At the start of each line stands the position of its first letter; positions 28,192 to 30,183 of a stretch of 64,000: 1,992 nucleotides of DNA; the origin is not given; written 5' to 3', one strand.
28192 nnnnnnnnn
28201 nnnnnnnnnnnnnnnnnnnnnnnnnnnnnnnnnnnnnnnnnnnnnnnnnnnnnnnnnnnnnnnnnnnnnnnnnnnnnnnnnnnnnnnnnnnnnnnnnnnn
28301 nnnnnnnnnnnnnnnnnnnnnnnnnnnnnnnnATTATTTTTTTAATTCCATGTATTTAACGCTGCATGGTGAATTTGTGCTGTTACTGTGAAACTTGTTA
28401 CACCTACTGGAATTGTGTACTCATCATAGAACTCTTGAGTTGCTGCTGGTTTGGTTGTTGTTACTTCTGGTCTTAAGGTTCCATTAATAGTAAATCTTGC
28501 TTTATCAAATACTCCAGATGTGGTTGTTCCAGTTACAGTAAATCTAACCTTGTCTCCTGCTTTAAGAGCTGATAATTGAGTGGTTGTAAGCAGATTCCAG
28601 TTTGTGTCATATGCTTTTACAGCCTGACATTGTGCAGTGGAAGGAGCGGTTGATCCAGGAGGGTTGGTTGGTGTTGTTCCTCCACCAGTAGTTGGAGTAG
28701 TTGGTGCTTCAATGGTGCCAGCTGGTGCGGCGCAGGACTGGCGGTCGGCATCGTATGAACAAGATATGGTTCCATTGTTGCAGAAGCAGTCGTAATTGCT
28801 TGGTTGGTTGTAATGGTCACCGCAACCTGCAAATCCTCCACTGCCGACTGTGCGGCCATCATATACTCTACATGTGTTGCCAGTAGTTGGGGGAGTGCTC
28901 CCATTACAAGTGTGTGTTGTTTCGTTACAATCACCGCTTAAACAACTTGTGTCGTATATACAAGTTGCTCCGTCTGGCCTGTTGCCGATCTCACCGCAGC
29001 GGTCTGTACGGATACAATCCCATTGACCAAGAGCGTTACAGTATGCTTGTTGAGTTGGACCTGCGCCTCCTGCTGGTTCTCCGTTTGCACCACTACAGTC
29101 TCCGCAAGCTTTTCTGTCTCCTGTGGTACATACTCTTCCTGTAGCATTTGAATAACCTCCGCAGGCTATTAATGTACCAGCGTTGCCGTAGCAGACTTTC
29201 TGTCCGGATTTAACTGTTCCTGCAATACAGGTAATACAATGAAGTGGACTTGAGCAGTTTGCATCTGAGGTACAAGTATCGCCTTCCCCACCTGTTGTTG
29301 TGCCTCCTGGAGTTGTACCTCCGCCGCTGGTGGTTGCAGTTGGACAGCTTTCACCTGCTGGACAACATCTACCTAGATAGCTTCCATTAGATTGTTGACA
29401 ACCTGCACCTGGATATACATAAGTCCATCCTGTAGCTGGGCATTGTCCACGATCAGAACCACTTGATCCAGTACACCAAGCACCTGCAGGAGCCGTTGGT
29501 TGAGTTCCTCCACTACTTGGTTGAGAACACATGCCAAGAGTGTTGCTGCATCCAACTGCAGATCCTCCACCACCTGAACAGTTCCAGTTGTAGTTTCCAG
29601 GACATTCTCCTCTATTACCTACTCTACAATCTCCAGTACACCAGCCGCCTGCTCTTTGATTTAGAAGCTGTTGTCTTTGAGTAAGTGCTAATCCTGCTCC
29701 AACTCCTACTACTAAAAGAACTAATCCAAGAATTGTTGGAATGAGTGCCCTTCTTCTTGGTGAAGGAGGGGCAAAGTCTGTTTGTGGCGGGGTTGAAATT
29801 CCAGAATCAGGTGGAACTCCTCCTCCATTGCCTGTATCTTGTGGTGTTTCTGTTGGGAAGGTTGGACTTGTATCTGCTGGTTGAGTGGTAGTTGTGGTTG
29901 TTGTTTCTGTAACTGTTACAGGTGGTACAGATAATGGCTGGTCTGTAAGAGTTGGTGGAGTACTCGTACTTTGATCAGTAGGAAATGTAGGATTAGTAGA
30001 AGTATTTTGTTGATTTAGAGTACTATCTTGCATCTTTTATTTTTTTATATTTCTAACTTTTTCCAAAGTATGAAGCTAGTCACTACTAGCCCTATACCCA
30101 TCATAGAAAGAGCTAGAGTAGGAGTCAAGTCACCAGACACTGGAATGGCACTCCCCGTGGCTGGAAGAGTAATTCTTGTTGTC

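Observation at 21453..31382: PMT-like O-mannosyltransferases encoded next to Pro/Thr-linker-rich secreted proteins: a candidate protein O-glycosylation system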

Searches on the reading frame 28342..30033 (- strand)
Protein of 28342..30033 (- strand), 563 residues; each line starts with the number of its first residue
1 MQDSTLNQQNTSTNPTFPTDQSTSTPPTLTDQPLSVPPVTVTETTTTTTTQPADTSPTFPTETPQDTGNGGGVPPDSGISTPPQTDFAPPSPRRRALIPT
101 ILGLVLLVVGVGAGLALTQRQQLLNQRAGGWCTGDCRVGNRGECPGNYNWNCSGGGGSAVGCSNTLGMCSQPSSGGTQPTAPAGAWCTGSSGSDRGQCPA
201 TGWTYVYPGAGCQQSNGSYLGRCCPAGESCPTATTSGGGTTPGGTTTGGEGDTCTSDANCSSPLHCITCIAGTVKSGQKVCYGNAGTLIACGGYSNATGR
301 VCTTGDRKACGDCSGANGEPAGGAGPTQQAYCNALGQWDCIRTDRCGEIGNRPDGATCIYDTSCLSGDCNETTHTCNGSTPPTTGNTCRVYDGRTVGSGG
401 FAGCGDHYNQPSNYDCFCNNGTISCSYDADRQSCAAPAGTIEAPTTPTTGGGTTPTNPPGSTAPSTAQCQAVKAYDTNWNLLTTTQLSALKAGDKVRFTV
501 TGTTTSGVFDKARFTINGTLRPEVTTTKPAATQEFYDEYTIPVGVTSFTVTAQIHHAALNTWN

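Call 3: search_protein_families(library=pfam, proteins=[window:28342-30033:-], max_evalue=0.01)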
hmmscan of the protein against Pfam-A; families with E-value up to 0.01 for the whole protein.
window:28342-30033:- (563 aa): 0 families

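Call 6: search_protein_families(library=ncbifam, proteins=[window:28342-30033:-], max_evalue=0.1)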
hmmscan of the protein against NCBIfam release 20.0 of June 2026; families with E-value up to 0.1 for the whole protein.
window:28342-30033:- (563 aa): 0 families

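Call 54: find_homologous_proteins(query=window:28342-30033:-, max_evalue=0.001)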
Query window:28342-30033:- (563 aa): 17 proteins with E <= 0.001 among 8000 candidates.
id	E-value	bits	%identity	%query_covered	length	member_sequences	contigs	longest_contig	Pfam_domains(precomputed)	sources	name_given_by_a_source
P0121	0.0e+0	1279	100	100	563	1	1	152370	-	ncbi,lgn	ncbi:MAG TPA: hypothetical protein VF185_01075 [Patescibacteria group bacterium]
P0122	5.1e-200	684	67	87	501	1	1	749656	-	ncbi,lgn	-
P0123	8.3e-83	297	43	100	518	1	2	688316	-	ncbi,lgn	-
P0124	8.1e-59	218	69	17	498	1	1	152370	-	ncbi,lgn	ncbi:MAG TPA: hypothetical protein VF185_01065 [Patescibacteria group bacterium]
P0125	8.5e-57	211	69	17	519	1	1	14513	-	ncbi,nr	ncbi:MAG TPA: hypothetical protein VLE44_02040 [Candidatus Saccharimonadales bacterium]|nr:hypotheti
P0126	1.8e-54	204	55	36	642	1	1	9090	-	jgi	jgi:hypothetical protein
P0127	2.7e-49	186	69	17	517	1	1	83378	-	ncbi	-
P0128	4.8e-42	163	73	17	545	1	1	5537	-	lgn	-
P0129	1.7e-39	154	47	35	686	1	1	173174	-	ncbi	-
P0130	1.6e-38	151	37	14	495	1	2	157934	-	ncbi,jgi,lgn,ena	-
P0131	3.1e-30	124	48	6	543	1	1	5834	-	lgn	-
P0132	8.4e-29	119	55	18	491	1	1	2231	-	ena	-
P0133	2.8e-27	114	59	18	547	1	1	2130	-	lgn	-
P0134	2.9e-25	107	43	36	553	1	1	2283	-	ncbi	-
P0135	3.1e-19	87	63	18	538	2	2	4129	-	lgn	-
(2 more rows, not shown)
